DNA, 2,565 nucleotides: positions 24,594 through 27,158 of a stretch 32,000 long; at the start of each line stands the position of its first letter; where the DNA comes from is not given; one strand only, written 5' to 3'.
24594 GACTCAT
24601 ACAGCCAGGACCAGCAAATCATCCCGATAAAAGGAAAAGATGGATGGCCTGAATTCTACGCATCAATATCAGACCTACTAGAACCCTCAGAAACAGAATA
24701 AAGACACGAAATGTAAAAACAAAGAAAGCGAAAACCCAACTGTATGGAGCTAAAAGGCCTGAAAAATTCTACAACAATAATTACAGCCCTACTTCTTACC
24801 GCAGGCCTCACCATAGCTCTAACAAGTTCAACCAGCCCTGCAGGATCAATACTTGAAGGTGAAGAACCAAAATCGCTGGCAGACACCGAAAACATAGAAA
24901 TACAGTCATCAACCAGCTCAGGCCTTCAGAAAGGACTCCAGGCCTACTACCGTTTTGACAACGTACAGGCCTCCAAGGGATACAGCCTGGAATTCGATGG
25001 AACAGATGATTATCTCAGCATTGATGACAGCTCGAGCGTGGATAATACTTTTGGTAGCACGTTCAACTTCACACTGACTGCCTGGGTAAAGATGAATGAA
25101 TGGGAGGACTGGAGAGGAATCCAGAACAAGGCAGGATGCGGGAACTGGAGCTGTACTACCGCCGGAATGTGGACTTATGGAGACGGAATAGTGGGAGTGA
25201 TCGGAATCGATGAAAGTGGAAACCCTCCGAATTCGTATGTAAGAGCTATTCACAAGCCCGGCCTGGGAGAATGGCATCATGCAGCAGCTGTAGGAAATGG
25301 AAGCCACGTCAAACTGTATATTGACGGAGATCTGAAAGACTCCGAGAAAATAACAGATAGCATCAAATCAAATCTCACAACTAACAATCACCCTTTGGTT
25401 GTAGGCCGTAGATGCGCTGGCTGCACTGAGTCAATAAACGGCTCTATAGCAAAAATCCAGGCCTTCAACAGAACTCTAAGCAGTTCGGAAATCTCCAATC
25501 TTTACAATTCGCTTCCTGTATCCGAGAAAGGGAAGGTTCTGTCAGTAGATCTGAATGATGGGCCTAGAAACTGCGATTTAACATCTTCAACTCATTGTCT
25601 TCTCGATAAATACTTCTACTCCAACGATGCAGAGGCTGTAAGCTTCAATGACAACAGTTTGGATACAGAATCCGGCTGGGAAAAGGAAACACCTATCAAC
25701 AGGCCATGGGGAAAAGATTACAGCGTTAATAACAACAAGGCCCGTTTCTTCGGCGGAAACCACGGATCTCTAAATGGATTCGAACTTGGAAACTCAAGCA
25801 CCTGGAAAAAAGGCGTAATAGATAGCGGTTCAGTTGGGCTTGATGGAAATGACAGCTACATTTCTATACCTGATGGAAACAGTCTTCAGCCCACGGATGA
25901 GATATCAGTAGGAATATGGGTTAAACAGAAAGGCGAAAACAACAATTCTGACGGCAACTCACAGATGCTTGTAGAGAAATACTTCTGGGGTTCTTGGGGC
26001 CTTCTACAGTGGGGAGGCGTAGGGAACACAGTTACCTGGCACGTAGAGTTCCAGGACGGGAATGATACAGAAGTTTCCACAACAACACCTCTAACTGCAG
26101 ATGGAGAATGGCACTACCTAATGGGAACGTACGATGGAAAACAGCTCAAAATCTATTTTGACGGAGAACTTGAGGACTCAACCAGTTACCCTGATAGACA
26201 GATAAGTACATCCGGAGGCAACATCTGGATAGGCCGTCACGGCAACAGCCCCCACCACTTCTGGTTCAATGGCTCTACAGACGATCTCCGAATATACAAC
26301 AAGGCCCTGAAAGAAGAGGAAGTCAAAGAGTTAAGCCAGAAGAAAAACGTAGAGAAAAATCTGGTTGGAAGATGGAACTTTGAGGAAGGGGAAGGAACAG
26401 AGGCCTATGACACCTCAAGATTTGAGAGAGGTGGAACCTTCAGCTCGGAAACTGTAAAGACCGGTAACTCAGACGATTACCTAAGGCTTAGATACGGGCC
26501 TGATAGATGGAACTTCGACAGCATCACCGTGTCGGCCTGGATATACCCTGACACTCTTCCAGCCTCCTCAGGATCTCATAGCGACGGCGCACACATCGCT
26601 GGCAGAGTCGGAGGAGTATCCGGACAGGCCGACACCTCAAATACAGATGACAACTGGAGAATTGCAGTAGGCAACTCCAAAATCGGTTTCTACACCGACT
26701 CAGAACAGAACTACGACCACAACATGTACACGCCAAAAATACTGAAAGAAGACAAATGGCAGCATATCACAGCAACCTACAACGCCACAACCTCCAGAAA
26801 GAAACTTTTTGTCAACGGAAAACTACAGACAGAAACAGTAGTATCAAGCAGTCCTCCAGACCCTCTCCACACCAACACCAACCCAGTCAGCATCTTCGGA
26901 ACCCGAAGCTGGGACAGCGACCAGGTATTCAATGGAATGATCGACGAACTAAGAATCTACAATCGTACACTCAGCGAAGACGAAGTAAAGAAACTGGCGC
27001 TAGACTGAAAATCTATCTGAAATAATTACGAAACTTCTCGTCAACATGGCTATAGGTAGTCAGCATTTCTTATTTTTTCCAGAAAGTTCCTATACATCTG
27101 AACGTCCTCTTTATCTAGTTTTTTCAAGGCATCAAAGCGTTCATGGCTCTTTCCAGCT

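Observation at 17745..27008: Cluster of three paralogous secreted triple-LamG proteins with an embedded REC-PAS regulator: candidate surface-interaction system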

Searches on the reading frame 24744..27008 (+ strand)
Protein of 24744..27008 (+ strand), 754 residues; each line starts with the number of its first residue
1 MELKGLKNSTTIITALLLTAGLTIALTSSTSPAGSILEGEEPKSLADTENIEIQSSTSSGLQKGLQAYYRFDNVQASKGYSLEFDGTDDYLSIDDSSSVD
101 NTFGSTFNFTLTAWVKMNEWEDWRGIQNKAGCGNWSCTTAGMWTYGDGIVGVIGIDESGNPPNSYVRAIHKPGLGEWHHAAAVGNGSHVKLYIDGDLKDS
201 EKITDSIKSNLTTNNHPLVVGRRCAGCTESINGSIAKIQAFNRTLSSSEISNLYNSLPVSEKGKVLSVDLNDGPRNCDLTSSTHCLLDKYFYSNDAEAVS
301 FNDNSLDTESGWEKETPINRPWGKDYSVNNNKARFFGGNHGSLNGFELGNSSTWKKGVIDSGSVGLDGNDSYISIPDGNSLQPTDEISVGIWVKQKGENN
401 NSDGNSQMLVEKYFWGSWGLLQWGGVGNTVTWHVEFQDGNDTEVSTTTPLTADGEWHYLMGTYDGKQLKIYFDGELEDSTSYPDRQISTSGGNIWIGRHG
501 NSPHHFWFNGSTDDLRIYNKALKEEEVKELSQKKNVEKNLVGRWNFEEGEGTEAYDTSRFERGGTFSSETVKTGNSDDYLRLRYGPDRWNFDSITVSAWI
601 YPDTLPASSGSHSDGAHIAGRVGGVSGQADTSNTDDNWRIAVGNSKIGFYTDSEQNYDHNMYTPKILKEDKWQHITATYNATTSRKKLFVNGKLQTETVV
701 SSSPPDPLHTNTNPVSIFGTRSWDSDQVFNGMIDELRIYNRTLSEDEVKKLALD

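Call 4: search_protein_families(library=pfam, proteins=[window:24744-27008:+], max_evalue=0.01)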
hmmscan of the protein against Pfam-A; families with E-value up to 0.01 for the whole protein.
window:24744-27008:+ (754 aa): 6 families
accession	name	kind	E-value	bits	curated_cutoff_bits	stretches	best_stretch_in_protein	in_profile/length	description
PF13385.13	Laminin_G_3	-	4.6e-69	231.8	27.6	3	576-749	3-151/151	Concanavalin A-like lectin/glucanases superfamily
PF02973.23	Sialidase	-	5.9e-12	45.9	26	1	634-751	59-184/189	Sialidase, N-terminal domain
PF02210.31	Laminin_G_2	-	4.1e-10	40.7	22.9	1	431-505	31-104/126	Laminin G domain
PF07953.20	Toxin_R_bind_N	-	4.8e-08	33.4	23.8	0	637-742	86-190/191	Clostridium neurotoxin, N-terminal receptor binding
PF00354.24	Pentaxin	-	1.9e-05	24.9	25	0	668-751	81-166/194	Pentaxin family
PF00054.30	Laminin_G_1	-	0.0033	18.1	24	0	434-486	33-86/131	Laminin G domain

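Call 5: search_protein_families(library=ncbifam, proteins=[window:24744-27008:+], max_evalue=0.01)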
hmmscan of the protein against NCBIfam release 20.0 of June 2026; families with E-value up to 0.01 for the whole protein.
window:24744-27008:+ (754 aa): 1 family
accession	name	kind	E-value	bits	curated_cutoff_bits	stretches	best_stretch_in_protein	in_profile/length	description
NF052521.1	TafC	equivalog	1e-24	87.3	410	2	366-533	197-362/373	TafC family fimbrial protein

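Call 7: find_encoding_contigs(protein=window:24744-27008:+, flank=10000, max_places=4)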
Protein window:24744-27008:+ (754 aa): no gene with exactly this product is on record in the collection.

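Call 9: find_homologous_proteins(query=window:24744-27008:+, max_evalue=0.00001)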
Query window:24744-27008:+ (754 aa): 169 proteins with E <= 0.00001 among 8000 candidates; the best 120 are listed.
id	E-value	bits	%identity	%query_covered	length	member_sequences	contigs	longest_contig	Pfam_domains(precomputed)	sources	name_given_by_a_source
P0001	2.0e-146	508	40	92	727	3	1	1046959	PF07953.21,PF13385.14,PF02973.23,PF02210.32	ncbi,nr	ncbi:LamG domain-containing protein [Candidatus Nanohalovita haloferacivicina]|nr:LamG domain-contai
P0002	1.5e-145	505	41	80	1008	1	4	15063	PF13385.14,PF02973.23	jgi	jgi:hypothetical protein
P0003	1.5e-79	287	31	81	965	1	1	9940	PF21722.5,PF22925.4,PF07953.21,PF06439.19,PF13385.14,PF02210.32,PF00054.31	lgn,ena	-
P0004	3.0e-77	279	33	77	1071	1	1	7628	PF22925.4,PF07953.21,PF00354.25,PF13385.14,PF02210.32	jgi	jgi:hypothetical protein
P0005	1.4e-69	254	32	79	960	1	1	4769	PF01410.24,PF07953.21,PF13385.14,PF02973.23,PF02210.32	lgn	-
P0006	4.2e-67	246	32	80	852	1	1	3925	PF07953.21,PF13385.14,PF02210.32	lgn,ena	-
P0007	7.8e-55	205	31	75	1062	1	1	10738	PF07953.21,PF17517.8,PF13385.14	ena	-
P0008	5.4e-53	199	26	55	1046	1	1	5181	PF22925.4,PF07953.21,PF00354.25,PF13385.14,PF02973.23,PF02210.32,PF00054.31,PF16356.10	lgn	-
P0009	1.1e-52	198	26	89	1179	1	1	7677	PF07953.21,PF00354.25,PF13385.14,PF02973.23,PF02210.32,PF00054.31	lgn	-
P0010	1.2e-49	188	24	89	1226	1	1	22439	PF13715.13,PF22925.4,PF07953.21,PF13385.14,PF02973.23,PF13620.13,PF02210.32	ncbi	-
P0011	1.6e-45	174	30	55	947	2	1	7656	PF07953.21,PF13385.14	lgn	-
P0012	1.2e-43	168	25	76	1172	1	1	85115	PF22925.4,PF07953.21,PF00354.25,PF13385.14,PF02973.23,PF02210.32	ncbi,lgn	-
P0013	6.9e-42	162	32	39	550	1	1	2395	PF13385.14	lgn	-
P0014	7.6e-41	159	24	89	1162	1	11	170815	PF22925.4,PF07953.21,PF13385.14,PF02973.23,PF02210.32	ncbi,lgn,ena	-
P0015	1.6e-40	158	27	42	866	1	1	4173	PF07953.21,PF13385.14,PF02973.23,PF02210.32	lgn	-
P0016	1.3e-39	155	24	90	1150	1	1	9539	PF22925.4,PF00354.25,PF13385.14,PF02973.23,PF02210.32,PF00054.31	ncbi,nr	ncbi:MAG: LamG domain-containing protein [Candidatus Moraniibacteriota bacterium]|nr:MAG: LamG domai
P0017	3.0e-38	150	26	87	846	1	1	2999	PF07953.21,PF13385.14,PF18962.8,PF02973.23,PF02210.32,PF22888.2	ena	-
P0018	4.1e-38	150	28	39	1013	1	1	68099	PF22925.4,PF07953.21,PF00354.25,PF13385.14,PF02973.23,PF02210.32,PF00054.31,PF16356.10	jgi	jgi:hypothetical protein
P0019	9.1e-38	149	29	54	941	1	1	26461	PF00354.25,PF13385.14,PF02973.23,PF02210.32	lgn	-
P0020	4.6e-36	143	29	55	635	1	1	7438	PF07953.21,PF00354.25,PF13385.14,PF02973.23,PF02210.32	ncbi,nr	ncbi:MAG: LamG domain-containing protein, partial [Candidatus Aenigmarchaeota archaeon]|nr:LamG doma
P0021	6.4e-36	142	32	29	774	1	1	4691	PF13385.14,PF02973.23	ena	-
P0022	1.2e-35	141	25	76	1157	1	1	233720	PF06452.17,PF13385.14,PF23424.2,PF02210.32,PF00054.31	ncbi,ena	-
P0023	1.9e-35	141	24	92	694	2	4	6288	PF13385.14,PF02973.23,PF02210.32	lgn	-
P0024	2.4e-35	141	25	89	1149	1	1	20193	PF07953.21,PF00354.25,PF13385.14,PF02973.23,PF02210.32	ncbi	-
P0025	4.1e-35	140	28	53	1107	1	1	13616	PF13229.13,PF00354.25,PF13385.14,PF02210.32,PF05048.20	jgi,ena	-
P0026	4.1e-34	136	23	71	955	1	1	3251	PF07953.21,PF13385.14,PF02973.23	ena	-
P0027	2.5e-33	134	24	51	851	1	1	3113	PF22925.4,PF07953.21,PF00354.25,PF13385.14,PF02973.23,PF02210.32,PF00054.31,PF16356.10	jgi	-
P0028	2.3e-32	131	28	41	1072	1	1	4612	PF22925.4,PF07953.21,PF00354.25,PF13385.14,PF02973.23,PF02210.32,PF00054.31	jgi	-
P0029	9.2e-32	129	25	90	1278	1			PF22925.4,PF07953.21,PF13385.14,PF02973.23,PF10102.15,PF02210.32,PF00054.31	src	-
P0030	3.7e-31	127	23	90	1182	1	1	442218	PF07953.21,PF00354.25,PF13385.14,PF02973.23,PF02210.32,PF00054.31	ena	-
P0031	1.4e-30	125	27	55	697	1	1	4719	PF22925.4,PF07953.21,PF13385.14,PF02973.23,PF02210.32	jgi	jgi:hypothetical protein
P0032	3.7e-30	123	26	88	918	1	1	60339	PF22925.4,PF07953.21,PF00354.25,PF13385.14,PF02973.23,PF02210.32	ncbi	-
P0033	8.9e-30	122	30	21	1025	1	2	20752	PF13385.14,PF02973.23,PF02210.32,PF20622.5,PF00054.31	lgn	-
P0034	9.7e-30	122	31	25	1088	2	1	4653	PF06439.19,PF00354.25,PF13385.14,PF02210.32,PF00054.31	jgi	-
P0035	2.6e-29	121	32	26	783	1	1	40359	PF17957.8,PF13385.14,PF02973.23,PF00041.28,PF19077.7,PF16656.12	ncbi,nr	ncbi:MAG: fibronectin type III domain-containing protein [Candidatus Doudnabacteria bacterium]|nr:fi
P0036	3.5e-29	120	26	52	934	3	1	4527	PF07953.21,PF00354.25,PF13385.14,PF02210.32,PF00054.31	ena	-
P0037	4.2e-29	120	23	88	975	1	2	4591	PF00801.27,PF07953.21,PF13385.14,PF02210.32,PF18911.7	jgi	jgi:PKD repeat protein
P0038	8.4e-29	119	25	89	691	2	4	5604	PF13385.14,PF02973.23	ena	-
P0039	3.8e-28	117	25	89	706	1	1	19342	PF07953.21,PF13385.14,PF02973.23,PF02210.32,PF00054.31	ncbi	-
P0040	6.8e-26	109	26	39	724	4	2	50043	PF07953.21,PF13385.14,PF02973.23,PF02210.32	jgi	-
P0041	5.5e-24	103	26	51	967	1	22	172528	PF13385.14,PF18962.8,PF14870.13,PF02973.23,PF02210.32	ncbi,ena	-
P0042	5.8e-24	103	25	65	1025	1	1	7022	PF13385.14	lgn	-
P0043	1.3e-23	102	27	24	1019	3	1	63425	PF13385.14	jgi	-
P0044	1.0e-22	99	25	51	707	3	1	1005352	PF07953.21,PF13385.14,PF02973.23,PF02210.32,PF00054.31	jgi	-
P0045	1.6e-22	98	25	55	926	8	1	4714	PF07953.21,PF13385.14,PF02210.32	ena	-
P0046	1.7e-22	98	27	51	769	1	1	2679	PF07953.21,PF13385.14,PF18962.8,PF02210.32,PF18911.7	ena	-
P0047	5.9e-22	96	25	88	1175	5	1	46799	PF13385.14,PF02210.32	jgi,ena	-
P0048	1.4e-21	95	24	55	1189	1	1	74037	PF00801.27,PF07953.21,PF00354.25,PF24517.3,PF13385.14,PF02210.32,PF06848.18,PF18911.7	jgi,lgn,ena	-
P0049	9.5e-21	92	26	40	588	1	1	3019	PF13385.14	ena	-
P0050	2.5e-20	91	28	37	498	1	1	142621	PF13385.14,PF02210.32,PF00054.31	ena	-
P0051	7.0e-20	89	25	56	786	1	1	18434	PF07953.21,PF00354.25,PF13385.14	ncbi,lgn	-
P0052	9.2e-20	89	26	40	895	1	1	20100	PF07953.21,PF00354.25,PF13385.14,PF02210.32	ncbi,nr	ncbi:MAG: LamG domain-containing protein, partial [Candidatus Pacebacteria bacterium]|nr:LamG domain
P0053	2.0e-19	88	28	20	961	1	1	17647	PF07953.21,PF13385.14,PF15892.12,PF02210.32,PF13088.13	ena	-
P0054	2.7e-19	87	25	49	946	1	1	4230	PF00354.25,PF13385.14,PF02973.23,PF02210.32,PF00054.31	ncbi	-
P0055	2.7e-19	87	29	23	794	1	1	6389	PF13385.14,PF02973.23,PF23416.2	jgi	-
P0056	4.0e-19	87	28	48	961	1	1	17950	PF13385.14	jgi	-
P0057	5.8e-19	86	22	59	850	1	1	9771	PF00112.30,PF13385.14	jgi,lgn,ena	-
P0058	6.1e-19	86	25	51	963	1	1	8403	PF13385.14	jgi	-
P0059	6.5e-19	86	28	39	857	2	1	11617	PF13385.14,PF02210.32,PF00054.31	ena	-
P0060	4.1e-18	84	26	63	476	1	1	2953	PF00354.25,PF13385.14,PF02973.23,PF02210.32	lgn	-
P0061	4.4e-18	83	28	18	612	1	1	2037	PF13385.14,PF18962.8,PF02210.32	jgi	jgi:hypothetical protein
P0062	4.9e-18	83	28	25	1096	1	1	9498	PF13385.14,PF18962.8,PF16656.12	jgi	jgi:hypothetical protein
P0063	9.5e-18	82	25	55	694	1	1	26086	PF07953.21,PF00354.25,PF13385.14,PF02973.23,PF02210.32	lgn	-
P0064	1.1e-17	82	29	19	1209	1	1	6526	PF07953.21,PF00354.25,PF13385.14,PF02973.23,PF02210.32,PF00054.31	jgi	-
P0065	1.4e-17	82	26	55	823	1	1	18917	PF07953.21,PF13385.14,PF02973.23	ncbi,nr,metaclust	ncbi:hypothetical protein BEH94_04455 [Candidatus Altiarchaeales archaeon WOR_SM1_SCG]|nr:hypothetic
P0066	6.5e-17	80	28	25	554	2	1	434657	PF13385.14,PF00041.28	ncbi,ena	-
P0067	1.9e-16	78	23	40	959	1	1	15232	PF07953.21,PF13385.14,PF02973.23,PF02210.32,PF00054.31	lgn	-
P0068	3.0e-16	77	24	76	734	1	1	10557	PF07953.21,PF00354.25,PF13385.14,PF02973.23,PF02210.32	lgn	-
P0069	5.2e-16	77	24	69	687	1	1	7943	PF00354.25,PF13385.14,PF02973.23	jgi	jgi:hypothetical protein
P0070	8.0e-16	76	25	45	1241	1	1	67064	PF13385.14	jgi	jgi:hypothetical protein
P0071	9.5e-16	76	25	51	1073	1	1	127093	PF00354.25,PF13385.14,PF18962.8,PF13860.13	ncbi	-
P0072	1.1e-15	75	29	31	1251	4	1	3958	PF13385.14,PF02973.23,PF02210.32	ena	-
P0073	1.6e-15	75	24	41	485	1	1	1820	PF13385.14,PF02973.23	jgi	jgi:hypothetical protein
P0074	1.9e-15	75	33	25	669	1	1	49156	PF07953.21,PF13385.14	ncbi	-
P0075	2.6e-15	74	27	26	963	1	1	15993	PF13385.14,PF02210.32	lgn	-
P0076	5.6e-15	73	24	68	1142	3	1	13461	PF09479.17,PF07953.21,PF13385.14,PF01471.24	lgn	-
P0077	8.6e-15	73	32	22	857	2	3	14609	PF07953.21,PF13385.14,PF18962.8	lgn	-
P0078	9.7e-15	72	27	42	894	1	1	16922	PF13385.14,PF02973.23,PF02210.32,PF00054.31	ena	-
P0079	9.7e-15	72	33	26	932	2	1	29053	PF00754.32,PF14652.12,PF22633.4,PF13385.14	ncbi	-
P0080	1.7e-14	72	28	24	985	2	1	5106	PF07953.21,PF13385.14,PF02210.32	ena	-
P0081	1.8e-14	71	32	25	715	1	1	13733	PF13385.14,PF02210.32,PF00054.31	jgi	-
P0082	3.0e-14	71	24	25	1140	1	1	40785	PF13385.14,PF02210.32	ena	-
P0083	3.1e-14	71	24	26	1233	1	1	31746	PF06439.19,PF00415.25,PF13385.14,PF13540.13,PF25390.2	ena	-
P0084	3.2e-14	71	27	25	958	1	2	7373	PF00754.32,PF22633.4,PF13385.14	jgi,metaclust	metaclust:\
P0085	3.2e-14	71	31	27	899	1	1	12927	PF00801.27,PF13385.14,PF18998.7,PF02973.23,PF02210.32,PF18911.7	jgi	jgi:PKD repeat protein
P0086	3.4e-14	71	25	31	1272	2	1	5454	PF00059.28,PF17963.8,PF17892.8,PF00354.25,PF13385.14,PF17803.8,PF02973.23,PF02210.32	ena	-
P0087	3.7e-14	70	26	51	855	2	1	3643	PF07953.21,PF00354.25,PF13385.14,PF18962.8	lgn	-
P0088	4.0e-14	70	29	24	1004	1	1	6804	PF13385.14,PF00041.28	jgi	jgi:hypothetical protein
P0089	4.0e-14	70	26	39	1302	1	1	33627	PF22925.4,PF07953.21,PF00354.25,PF00963.25,PF13385.14,PF18962.8,PF13860.13,PF02210.32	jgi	jgi:hypothetical protein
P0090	4.1e-14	70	24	52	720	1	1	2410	PF13385.14,PF02973.23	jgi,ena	-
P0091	5.7e-14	70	23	52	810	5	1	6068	PF00354.25,PF13385.14,PF02973.23,PF01483.28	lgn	-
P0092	6.7e-14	70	23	90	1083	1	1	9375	PF13385.14,PF19078.7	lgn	-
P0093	1.2e-13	69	23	40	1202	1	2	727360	PF00354.25,PF13385.14,PF18962.8,PF02210.32,PF00054.31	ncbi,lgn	-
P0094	1.6e-13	68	22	90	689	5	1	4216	PF07953.21,PF13385.14,PF02973.23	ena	-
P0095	1.6e-13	68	35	11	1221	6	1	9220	PF07953.21,PF00354.25,PF13385.14,PF02973.23,PF02210.32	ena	-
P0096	1.7e-13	68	28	29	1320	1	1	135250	PF07953.21,PF00354.25,PF13385.14,PF02210.32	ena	-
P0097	2.2e-13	68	31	25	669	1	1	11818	PF13385.14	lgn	-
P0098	2.5e-13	68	26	55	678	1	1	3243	PF13205.13,PF13385.14,PF02973.23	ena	-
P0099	2.7e-13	68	26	55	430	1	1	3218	PF13385.14,PF02973.23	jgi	-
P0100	1.2e-12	66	23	54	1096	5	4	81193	PF07953.21,PF00354.25,PF13385.14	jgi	jgi:hypothetical protein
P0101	1.6e-12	65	26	57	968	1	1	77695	PF07953.21,PF13385.14,PF02210.32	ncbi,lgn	-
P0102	3.2e-12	64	32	26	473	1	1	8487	PF13385.14,PF02973.23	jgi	jgi:hypothetical protein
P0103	5.4e-12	63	24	89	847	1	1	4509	PF13385.14,PF18962.8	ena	-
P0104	7.6e-12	63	24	89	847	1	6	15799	PF13385.14,PF18962.8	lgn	-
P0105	1.4e-11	62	24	47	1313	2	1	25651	PF07679.23,PF13895.13,PF13927.13,PF13385.14,PF02210.32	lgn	-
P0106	1.9e-11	62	23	89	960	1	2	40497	PF07953.21,PF00354.25,PF13385.14,PF02973.23,PF02210.32,PF00054.31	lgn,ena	-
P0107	2.2e-11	61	22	76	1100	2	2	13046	PF07953.21,PF00354.25,PF13385.14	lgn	-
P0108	3.2e-11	61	22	67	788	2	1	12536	PF24299.2,PF07953.21,PF13385.14,PF02210.32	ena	-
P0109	3.4e-11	61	23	48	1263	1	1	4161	PF00354.25,PF13385.14,PF02973.23,PF10102.15,PF02210.32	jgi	jgi:hypothetical protein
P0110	3.9e-11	60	24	52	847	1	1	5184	PF07953.21,PF13385.14,PF18962.8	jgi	jgi:hypothetical protein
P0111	4.4e-11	60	30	20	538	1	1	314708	PF13385.14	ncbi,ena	-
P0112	5.2e-11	60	28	29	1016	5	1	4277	PF07953.21,PF13385.14,PF07210.19,PF17802.8,PF02973.23,PF13620.13,PF02210.32,PF17210.10,PF13715.13,PF22902.3,PF11974.15,PF20598.5,PF09430.17,PF22904.4,PF00041.28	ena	-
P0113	6.5e-11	60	23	51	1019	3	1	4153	PF13385.14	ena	-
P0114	8.6e-11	59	29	26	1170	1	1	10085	PF19190.7,PF13385.14,PF13004.14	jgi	jgi:Concanavalin A-like lectin/glucanases superfamily/Putative binding domain, N-terminal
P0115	1.1e-10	59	27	29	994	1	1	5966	PF13385.14,PF02210.32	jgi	-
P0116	1.3e-10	59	25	55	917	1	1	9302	PF07953.21,PF13385.14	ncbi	-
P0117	1.7e-10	58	27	32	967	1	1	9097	PF13385.14,PF01344.32,PF00041.28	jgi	jgi:hypothetical protein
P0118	1.8e-10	58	25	55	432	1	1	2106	PF13385.14,PF02973.23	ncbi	-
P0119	3.1e-10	58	22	51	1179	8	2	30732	PF00354.25,PF13385.14,PF02210.32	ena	-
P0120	3.4e-10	57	23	63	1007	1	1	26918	PF22925.4,PF06439.19,PF13385.14,PF18962.8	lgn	-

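Call 10: find_encoding_contigs(protein=P0001, flank=10000, max_places=2)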
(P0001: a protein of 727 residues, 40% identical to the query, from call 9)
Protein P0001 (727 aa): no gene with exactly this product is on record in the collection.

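Call 11: find_encoding_contigs(protein=P0002, flank=10000, max_places=4)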
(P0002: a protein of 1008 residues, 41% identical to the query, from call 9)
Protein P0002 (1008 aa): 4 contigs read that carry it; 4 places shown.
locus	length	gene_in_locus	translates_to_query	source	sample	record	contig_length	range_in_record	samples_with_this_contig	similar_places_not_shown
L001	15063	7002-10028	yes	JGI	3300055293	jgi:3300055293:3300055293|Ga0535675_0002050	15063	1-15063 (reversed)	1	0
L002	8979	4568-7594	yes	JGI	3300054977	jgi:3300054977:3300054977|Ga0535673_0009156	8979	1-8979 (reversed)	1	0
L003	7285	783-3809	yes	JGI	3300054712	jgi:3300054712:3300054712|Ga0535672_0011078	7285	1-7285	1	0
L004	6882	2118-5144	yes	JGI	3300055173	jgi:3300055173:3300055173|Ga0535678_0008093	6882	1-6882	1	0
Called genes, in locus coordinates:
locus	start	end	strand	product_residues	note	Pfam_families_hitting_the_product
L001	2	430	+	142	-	?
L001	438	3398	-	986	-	PF00354:Pentaxin (weak), PF13385:Laminin_G_3, PF13517:FG-GAP_3 (faint), PF01839:FG-GAP (faint)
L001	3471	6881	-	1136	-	PF07953:Toxin_R_bind_N (faint), PF13385:Laminin_G_3, PF00054:Laminin_G_1 (faint), PF00354:Pentaxin (faint), PF02210:Laminin_G_2 (weak), PF02973:Sialidase (faint), PF13385:Laminin_G_3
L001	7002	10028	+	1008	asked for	PF13385:Laminin_G_3, PF02973:Sialidase (faint), PF13385:Laminin_G_3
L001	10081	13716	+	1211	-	PF13385:Laminin_G_3, PF02210:Laminin_G_2 (faint), PF02973:Sialidase (faint), PF07953:Toxin_R_bind_N (weak), PF13385:Laminin_G_3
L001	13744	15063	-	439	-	PF01410:COLFI (weak), PF00147:Fibrinogen_C (weak), PF13385:Laminin_G_3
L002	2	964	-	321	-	?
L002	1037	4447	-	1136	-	PF07953:Toxin_R_bind_N (faint), PF13385:Laminin_G_3, PF00354:Pentaxin (faint), PF02210:Laminin_G_2 (faint), PF02973:Sialidase (faint), PF13385:Laminin_G_3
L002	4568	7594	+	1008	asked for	PF13385:Laminin_G_3, PF02973:Sialidase (faint), PF13385:Laminin_G_3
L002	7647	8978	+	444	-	?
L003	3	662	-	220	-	?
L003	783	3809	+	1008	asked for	PF13385:Laminin_G_3, PF02973:Sialidase (faint), PF13385:Laminin_G_3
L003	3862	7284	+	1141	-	?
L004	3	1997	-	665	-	?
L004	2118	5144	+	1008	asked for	PF13385:Laminin_G_3, PF02973:Sialidase (faint), PF13385:Laminin_G_3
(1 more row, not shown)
